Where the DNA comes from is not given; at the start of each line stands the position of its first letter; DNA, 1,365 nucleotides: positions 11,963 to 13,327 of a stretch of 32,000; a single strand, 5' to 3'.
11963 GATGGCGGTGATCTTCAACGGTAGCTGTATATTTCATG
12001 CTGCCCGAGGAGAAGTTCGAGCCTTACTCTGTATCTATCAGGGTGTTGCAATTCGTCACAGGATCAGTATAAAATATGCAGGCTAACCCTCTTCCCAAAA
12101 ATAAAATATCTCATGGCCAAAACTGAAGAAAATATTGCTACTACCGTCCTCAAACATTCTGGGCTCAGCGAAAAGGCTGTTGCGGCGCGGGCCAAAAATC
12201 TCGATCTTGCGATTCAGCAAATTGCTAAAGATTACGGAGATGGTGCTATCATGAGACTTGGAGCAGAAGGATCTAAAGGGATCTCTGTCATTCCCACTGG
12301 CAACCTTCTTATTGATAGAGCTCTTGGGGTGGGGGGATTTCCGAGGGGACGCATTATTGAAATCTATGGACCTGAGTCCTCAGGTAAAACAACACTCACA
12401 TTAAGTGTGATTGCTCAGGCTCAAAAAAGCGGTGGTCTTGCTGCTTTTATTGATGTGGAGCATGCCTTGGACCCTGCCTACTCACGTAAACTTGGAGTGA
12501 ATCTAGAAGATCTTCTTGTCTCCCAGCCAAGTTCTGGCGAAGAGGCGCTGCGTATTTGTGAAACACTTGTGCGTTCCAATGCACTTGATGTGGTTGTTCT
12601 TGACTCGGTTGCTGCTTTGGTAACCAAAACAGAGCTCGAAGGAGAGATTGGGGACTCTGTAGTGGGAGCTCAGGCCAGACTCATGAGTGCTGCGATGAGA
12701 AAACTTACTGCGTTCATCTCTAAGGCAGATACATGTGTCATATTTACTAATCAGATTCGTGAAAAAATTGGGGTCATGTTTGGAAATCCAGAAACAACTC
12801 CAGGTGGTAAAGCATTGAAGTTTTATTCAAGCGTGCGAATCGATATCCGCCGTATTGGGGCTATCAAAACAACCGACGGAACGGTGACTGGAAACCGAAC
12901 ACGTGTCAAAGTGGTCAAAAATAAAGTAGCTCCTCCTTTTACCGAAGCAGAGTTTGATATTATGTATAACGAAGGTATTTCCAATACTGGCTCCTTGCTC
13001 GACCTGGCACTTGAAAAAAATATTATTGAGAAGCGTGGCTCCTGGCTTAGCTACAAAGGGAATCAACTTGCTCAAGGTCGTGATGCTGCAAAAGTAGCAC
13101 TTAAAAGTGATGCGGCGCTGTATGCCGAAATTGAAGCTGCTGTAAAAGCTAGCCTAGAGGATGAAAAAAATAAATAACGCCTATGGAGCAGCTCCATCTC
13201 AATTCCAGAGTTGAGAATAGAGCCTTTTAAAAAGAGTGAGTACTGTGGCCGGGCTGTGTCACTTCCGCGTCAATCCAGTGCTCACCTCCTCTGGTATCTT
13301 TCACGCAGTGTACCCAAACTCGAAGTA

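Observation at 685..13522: Modular, TA-flanked inverted-repeat element family filling the intergenic DNA of the first 13.5 kb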

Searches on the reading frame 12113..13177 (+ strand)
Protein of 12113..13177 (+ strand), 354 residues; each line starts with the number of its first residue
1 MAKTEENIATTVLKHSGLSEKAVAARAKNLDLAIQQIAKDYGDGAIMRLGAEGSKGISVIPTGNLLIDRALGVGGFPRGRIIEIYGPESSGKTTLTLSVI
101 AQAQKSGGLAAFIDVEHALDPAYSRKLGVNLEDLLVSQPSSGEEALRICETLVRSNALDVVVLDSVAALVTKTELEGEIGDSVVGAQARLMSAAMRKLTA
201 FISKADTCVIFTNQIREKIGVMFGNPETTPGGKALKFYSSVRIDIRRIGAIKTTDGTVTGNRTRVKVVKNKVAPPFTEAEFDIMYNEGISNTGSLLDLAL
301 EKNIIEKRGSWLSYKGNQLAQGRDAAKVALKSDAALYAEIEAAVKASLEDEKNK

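Call 33: search_protein_families(library=pfam, proteins=[window:12113-13177:+])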
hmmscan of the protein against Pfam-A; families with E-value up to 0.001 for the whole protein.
window:12113-13177:+ (354 aa): 7 families
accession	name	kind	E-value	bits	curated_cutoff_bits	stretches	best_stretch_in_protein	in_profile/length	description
PF00154.27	RecA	-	1.8e-128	428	27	1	28-290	1-262/262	recA bacterial DNA recombination protein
PF21096.2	RecA_C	-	3.1e-18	66.1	27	1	293-348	1-56/57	RecA C-terminal domain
PF08423.17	Rad51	-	2e-09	37.5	22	1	59-247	7-211/244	Rad51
PF06745.19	ATPase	-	1.5e-07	31.5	26.6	1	61-218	2-167/231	KaiC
PF01637.24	ATPase_2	-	0.00037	20.8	33.2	1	80-126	21-67/225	ATPase domain predominantly from Archaea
PF13191.12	AAA_16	-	0.00063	20.7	32.6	0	77-211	22-137/167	AAA ATPase domain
PF13481.12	AAA_25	-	0.00081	19.5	27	0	75-103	29-57/195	AAA domain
